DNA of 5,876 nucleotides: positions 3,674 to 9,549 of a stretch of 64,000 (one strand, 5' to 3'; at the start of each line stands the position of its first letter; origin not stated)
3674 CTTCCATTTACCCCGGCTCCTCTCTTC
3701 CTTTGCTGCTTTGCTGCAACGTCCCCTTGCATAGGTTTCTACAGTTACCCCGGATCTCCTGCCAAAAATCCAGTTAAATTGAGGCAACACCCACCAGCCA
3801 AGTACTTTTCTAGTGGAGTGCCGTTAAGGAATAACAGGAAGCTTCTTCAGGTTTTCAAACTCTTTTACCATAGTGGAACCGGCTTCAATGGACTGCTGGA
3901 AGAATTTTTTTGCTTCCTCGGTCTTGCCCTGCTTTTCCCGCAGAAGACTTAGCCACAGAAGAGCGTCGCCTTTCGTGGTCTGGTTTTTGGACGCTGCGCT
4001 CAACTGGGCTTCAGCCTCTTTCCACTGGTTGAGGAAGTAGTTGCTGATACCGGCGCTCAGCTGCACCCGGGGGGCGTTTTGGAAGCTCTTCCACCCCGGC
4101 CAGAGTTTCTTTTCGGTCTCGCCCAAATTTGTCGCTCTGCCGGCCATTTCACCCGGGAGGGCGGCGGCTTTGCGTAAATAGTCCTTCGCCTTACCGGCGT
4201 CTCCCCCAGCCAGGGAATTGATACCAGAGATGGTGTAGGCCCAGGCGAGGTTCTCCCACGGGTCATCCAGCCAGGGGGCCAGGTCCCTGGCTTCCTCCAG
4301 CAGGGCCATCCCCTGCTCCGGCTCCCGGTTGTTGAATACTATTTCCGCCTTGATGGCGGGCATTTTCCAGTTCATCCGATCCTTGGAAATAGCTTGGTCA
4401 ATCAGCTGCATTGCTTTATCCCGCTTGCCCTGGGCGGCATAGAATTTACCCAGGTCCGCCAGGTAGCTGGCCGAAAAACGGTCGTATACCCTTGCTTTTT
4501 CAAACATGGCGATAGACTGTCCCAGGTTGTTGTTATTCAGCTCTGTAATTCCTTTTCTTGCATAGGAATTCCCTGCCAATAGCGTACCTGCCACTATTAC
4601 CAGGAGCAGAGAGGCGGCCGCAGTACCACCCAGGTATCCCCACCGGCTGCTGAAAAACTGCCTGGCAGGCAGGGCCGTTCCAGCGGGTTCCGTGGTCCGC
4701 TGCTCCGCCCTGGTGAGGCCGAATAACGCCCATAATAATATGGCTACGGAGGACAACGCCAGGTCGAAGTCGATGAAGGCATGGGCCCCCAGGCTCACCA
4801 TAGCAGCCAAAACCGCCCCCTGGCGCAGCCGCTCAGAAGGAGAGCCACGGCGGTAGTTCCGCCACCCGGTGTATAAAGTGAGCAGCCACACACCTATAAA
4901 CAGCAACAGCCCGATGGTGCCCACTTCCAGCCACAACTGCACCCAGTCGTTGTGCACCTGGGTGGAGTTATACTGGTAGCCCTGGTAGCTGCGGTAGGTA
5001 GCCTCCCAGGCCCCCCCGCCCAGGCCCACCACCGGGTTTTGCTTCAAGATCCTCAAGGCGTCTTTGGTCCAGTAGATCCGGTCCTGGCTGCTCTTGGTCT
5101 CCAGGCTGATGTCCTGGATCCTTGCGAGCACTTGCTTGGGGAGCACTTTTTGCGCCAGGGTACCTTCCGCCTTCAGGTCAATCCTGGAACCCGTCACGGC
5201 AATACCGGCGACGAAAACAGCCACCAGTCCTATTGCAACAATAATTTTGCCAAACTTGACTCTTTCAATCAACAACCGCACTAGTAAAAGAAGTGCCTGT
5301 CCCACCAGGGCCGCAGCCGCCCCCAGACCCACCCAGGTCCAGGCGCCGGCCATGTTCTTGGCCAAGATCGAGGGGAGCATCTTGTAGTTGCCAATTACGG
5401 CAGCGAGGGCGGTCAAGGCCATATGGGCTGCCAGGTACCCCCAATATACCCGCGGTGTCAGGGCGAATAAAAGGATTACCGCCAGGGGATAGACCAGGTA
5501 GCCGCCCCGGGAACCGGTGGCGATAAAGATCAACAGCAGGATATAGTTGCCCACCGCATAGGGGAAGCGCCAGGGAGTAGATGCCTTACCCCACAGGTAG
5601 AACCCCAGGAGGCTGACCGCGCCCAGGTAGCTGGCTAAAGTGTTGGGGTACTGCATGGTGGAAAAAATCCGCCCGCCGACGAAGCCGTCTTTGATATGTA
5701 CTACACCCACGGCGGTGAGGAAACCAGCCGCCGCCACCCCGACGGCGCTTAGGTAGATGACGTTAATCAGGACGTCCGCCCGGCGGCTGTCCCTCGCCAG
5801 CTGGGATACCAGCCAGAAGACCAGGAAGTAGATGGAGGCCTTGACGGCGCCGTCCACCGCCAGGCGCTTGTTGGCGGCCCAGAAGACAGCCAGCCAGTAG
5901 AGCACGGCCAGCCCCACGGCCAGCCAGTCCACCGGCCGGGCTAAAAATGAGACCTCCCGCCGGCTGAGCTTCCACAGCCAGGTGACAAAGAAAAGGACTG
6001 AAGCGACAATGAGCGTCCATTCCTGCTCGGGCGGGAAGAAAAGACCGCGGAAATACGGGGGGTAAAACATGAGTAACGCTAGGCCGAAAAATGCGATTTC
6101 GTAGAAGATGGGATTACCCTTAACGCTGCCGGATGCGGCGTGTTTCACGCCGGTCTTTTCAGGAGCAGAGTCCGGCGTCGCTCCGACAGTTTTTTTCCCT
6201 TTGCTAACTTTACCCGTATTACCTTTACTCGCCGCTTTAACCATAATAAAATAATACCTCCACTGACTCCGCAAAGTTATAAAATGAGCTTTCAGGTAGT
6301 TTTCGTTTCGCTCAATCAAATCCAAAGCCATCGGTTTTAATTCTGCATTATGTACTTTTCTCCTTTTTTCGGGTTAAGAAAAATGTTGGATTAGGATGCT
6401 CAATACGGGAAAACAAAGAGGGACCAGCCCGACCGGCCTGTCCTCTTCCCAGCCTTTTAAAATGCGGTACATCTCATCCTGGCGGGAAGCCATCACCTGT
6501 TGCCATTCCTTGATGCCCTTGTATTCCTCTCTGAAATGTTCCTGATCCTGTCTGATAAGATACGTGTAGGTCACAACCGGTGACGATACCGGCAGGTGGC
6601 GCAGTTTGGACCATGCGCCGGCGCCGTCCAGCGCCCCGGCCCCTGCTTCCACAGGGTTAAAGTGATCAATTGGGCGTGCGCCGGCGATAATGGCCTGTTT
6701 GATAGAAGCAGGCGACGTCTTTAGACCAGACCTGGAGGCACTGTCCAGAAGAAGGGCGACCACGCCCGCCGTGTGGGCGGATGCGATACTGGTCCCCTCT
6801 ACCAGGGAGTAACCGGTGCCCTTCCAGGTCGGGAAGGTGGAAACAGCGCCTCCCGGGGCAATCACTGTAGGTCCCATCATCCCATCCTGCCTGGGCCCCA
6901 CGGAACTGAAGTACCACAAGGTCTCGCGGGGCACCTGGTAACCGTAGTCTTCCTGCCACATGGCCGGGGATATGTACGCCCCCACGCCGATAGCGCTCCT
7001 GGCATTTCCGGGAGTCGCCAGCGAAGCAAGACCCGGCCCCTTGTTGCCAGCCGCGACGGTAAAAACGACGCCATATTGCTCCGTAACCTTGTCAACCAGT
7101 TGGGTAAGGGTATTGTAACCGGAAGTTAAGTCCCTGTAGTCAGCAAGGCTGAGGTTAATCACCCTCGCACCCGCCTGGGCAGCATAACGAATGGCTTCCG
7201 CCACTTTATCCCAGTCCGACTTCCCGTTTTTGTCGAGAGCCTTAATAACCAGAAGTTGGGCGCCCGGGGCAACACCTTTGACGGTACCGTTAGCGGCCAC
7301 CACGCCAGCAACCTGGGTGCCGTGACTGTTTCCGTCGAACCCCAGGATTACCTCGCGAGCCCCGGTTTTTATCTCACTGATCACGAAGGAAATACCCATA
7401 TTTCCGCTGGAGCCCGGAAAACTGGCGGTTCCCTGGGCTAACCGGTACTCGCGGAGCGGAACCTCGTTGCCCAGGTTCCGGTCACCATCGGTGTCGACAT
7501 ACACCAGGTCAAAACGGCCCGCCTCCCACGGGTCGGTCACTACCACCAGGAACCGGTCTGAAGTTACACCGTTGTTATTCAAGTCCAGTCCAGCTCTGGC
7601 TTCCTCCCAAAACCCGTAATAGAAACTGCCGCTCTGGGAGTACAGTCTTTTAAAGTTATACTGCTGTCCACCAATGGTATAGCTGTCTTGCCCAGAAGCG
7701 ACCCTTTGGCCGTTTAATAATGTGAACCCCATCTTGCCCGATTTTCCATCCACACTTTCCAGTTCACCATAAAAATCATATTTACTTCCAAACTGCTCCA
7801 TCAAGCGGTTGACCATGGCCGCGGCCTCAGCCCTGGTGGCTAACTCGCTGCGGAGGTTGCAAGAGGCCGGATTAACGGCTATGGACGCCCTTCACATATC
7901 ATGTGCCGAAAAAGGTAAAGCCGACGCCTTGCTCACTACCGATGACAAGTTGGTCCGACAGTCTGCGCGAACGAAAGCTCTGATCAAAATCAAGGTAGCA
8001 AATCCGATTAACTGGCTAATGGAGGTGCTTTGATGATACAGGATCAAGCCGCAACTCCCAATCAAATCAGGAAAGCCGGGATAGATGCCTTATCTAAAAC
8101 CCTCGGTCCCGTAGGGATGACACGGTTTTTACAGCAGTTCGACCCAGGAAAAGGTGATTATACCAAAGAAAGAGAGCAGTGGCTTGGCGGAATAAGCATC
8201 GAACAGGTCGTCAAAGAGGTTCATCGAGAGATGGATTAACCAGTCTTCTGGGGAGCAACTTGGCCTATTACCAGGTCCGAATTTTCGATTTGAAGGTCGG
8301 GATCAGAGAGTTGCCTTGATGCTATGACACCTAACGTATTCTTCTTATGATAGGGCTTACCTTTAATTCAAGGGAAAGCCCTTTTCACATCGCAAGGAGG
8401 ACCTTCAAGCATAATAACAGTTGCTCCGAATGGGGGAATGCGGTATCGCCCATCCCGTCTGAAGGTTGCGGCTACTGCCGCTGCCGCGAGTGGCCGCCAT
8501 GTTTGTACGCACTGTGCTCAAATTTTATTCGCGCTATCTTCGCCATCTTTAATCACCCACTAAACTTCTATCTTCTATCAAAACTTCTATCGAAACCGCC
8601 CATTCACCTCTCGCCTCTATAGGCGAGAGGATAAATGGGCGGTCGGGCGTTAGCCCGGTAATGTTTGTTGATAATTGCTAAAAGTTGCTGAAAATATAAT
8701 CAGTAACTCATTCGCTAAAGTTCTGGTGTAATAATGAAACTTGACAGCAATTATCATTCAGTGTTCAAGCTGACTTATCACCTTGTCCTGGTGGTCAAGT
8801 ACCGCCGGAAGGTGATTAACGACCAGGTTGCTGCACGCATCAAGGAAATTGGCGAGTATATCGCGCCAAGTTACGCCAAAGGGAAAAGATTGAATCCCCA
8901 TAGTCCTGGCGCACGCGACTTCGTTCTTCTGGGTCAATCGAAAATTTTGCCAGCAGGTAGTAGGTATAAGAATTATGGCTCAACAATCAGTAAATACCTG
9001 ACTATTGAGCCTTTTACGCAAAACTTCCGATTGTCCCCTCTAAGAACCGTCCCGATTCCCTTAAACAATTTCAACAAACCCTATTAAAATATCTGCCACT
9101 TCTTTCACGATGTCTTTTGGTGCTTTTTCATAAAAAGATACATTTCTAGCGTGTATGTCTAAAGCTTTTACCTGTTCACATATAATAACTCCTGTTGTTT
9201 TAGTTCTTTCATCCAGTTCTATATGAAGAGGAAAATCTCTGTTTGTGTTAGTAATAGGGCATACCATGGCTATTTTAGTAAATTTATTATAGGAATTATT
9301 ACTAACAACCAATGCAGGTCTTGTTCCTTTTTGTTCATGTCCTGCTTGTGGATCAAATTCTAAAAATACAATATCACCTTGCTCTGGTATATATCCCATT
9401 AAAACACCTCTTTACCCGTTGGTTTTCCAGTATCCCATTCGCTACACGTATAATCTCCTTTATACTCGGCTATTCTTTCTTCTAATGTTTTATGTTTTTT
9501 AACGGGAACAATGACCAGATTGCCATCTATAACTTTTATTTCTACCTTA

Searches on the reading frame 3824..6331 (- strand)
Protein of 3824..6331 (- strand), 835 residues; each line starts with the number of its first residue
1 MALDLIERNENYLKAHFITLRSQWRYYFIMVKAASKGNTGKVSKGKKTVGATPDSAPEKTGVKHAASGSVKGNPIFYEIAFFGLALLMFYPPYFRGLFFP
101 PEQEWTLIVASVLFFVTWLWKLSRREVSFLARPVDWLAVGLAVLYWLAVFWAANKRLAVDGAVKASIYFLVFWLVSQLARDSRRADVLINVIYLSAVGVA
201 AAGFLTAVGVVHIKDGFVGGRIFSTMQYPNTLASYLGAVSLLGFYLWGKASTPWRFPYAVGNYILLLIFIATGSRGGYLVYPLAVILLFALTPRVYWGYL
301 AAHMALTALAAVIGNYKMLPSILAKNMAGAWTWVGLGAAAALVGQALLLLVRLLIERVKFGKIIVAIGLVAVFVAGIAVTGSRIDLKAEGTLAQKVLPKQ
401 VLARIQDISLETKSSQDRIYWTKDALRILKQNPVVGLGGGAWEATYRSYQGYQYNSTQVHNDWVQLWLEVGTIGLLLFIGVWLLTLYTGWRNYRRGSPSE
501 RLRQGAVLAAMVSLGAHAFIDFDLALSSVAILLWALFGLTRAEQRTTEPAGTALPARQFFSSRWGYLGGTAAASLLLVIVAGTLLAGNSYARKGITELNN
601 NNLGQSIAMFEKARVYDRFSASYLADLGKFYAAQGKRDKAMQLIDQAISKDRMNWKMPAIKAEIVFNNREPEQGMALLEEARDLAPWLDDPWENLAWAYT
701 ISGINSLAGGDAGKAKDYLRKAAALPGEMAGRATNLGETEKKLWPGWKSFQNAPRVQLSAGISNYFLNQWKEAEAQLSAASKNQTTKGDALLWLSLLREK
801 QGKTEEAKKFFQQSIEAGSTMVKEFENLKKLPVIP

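Call 82: search_protein_families(library=pfam, proteins=[window:3824-6331:-], max_evalue=0.001)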
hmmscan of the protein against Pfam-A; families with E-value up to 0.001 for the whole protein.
window:3824-6331:- (835 aa): 9 families
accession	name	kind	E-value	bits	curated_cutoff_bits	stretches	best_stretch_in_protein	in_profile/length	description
PF04932.20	Wzy_C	-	2.1e-14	54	31.7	1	332-479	9-149/149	O-Antigen ligase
PF13181.12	TPR_8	-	5.7e-08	32.8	25.7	0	789-816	2-29/34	Tetratricopeptide repeat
PF13428.12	TPR_14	-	1.4e-06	28.8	23.5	0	624-651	4-31/44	Tetratricopeptide repeat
PF13424.12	TPR_12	-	1.8e-06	28.5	30.1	0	663-724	11-73/77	Tetratricopeptide repeat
PF07719.23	TPR_2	-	7.1e-06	26.2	27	0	789-816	2-29/34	Tetratricopeptide repeat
PF13432.12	TPR_16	-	4.2e-05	24.4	32.7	0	761-819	4-62/65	Tetratricopeptide repeat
PF13174.12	TPR_6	-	0.00014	22.7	26.3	0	789-815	1-27/33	Tetratricopeptide repeat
PF14559.12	TPR_19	-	0.00014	22.5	25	0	602-652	6-56/68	Tetratricopeptide repeat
PF13176.12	TPR_7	-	0.00066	20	27.9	0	625-652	3-32/36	Tetratricopeptide repeat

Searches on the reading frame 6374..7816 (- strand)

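Call 82: search_protein_families(library=pfam, proteins=[window:6374-7816:-], max_evalue=0.001)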
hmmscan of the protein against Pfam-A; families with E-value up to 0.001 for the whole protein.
window:6374-7816:- (480 aa): 1 family
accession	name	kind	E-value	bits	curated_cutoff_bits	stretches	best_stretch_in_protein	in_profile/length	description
PF00082.27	Peptidase_S8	-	2.1e-40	139.3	21.8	1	161-380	52-273/288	Subtilase family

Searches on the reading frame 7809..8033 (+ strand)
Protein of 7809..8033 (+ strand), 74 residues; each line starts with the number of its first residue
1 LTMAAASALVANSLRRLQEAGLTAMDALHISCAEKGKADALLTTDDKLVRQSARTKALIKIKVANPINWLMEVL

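Call 83: search_protein_families(library=pfam, proteins=[window:7809-8033:+], max_evalue=0.01)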
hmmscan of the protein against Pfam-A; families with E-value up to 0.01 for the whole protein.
window:7809-8033:+ (74 aa): 1 family
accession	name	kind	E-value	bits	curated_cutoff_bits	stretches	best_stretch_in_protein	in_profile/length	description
PF01850.27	PIN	-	0.00093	20.2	23.6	1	14-50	81-116/120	PIN domain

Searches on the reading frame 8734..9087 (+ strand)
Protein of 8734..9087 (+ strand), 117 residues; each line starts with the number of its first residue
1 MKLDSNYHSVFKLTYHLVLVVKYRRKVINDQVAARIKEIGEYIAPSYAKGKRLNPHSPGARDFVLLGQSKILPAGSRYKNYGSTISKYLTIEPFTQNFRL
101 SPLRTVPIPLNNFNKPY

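Call 82: search_protein_families(library=pfam, proteins=[window:8734-9087:+], max_evalue=0.001)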
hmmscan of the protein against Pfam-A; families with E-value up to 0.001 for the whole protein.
window:8734-9087:+ (117 aa): 1 family
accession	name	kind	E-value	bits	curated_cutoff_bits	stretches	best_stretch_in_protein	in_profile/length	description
PF01797.21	Y1_Tnp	-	9.7e-08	32.6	23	1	9-47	1-39/121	Transposase IS200 like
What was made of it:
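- On REP/REPIN (repetitive extragenic palindrome) elements: A truncated Y1_Tnp ORF lies at 8734-9087 (call 82).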

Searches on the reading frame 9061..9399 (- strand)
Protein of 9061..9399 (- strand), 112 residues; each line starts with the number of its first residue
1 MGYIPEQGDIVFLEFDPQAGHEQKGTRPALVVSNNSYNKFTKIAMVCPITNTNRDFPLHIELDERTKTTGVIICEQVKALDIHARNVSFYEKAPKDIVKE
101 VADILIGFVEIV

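Call 83: search_protein_families(library=pfam, proteins=[window:9061-9399:-], max_evalue=0.01)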
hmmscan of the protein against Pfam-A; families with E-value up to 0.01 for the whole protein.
window:9061-9399:- (112 aa): 1 family
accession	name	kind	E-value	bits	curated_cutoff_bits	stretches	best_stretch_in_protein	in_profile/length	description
PF02452.23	PemK_toxin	-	6.9e-27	94.3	23.1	1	6-105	1-105/109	PemK-like, MazF-like toxin of type II toxin-antitoxin system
